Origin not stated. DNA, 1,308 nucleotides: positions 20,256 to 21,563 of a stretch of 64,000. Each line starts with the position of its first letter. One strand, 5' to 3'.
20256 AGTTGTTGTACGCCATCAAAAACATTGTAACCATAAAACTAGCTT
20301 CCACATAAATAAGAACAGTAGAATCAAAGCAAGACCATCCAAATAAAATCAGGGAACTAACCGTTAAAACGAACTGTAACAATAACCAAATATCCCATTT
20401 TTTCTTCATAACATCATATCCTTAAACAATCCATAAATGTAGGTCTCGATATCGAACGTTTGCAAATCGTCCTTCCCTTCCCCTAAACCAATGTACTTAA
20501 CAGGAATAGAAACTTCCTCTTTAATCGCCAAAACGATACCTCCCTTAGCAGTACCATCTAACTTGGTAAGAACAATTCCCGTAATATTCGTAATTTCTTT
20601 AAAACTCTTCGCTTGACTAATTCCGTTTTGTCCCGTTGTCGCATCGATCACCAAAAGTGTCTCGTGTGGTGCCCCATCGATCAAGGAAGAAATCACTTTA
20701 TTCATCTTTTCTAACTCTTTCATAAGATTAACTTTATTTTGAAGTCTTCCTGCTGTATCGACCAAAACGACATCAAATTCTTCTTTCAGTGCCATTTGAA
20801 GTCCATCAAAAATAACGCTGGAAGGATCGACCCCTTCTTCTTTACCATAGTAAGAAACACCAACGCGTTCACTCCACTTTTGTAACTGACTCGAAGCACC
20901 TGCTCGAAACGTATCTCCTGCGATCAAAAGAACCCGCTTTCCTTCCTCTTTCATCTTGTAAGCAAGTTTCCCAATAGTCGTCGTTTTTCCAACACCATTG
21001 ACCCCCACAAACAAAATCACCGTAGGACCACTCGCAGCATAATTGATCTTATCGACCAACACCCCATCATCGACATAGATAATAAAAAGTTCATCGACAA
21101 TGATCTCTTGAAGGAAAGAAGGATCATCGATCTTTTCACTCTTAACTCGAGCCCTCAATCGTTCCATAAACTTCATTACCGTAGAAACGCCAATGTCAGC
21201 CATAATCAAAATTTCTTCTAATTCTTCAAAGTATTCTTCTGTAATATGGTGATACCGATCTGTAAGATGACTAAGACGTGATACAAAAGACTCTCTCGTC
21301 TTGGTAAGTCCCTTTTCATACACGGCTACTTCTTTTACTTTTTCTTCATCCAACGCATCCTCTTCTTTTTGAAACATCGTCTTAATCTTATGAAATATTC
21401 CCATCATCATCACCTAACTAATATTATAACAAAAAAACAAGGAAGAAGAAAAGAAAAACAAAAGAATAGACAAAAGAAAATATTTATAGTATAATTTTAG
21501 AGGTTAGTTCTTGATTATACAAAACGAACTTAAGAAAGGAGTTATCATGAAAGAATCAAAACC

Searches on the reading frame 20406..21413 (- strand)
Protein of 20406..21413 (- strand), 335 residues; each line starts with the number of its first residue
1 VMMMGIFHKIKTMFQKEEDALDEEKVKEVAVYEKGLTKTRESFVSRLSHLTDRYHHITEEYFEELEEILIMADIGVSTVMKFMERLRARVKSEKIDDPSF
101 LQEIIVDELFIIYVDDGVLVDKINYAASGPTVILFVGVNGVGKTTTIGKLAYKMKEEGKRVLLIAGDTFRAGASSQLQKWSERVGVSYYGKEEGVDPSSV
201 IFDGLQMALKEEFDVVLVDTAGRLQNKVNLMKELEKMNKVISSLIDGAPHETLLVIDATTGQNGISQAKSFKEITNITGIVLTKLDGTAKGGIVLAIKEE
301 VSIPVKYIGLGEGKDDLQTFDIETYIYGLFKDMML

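Call 3: search_protein_families(library=pfam, proteins=[window:20406-21413:-], max_evalue=0.1)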
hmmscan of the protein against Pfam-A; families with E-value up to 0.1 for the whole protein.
window:20406-21413:- (335 aa): 32 families (the best 25 are shown)
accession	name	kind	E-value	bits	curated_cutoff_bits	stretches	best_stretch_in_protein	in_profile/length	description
PF00448.28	SRP54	-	1.7e-76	256.7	22.7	1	130-330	1-195/196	SRP54-type protein, GTPase domain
PF02881.24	SRP54_N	-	1.3e-16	60.9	22.4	1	44-109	2-75/75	SRP54-type protein, helical bundle domain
PF13614.12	AAA_31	-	7.2e-07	29.8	27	1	140-168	12-40/177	AAA domain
PF01656.29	CbiA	-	5.9e-06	26.7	25.4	1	140-289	9-87/125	CobQ/CobB/MinD/ParA nucleotide binding domain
PF03308.22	MeaB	-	1.2e-05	24.9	23.1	1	119-167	22-70/273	Methylmalonyl Co-A mutase-associated GTPase MeaB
PF02374.21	ArsA_ATPase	-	2.5e-05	24.1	24.3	1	132-167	3-38/305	Anion-transporting ATPase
PF13604.12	AAA_30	-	4e-05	23.9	27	1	126-226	14-102/191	AAA domain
PF13401.12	AAA_22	-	5.3e-05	24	27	1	129-237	4-107/130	AAA domain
PF01583.26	APS_kinase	-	0.00035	21.1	21.1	1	131-178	3-50/152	Adenylylsulphate kinase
PF25199.1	nSTAND_NTPase5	-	0.00054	20.2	34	1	119-169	28-81/145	Novel STAND NTPase 5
PF00005.33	ABC_tran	-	0.00063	20.8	25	1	128-219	9-80/137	ABC transporter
PF13207.12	AAA_17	-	0.00079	20.2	27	1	136-236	1-94/136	AAA domain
PF06414.18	Zeta_toxin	-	0.0012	18.8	22.3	1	126-171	12-56/199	Zeta toxin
PF00142.24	Fer4_NifH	-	0.0014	18.6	25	1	133-172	3-42/271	4Fe-4S iron sulfur cluster binding proteins, NifH/frxC family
PF09848.15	SLFN-g3_helicase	-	0.0024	17.6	24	1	132-257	3-122/354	Schlafen group 3, DNA/RNA helicase domain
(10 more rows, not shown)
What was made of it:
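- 20406..21413 (-): ftsY. SRP54 and SRP54_N domains (call 3).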
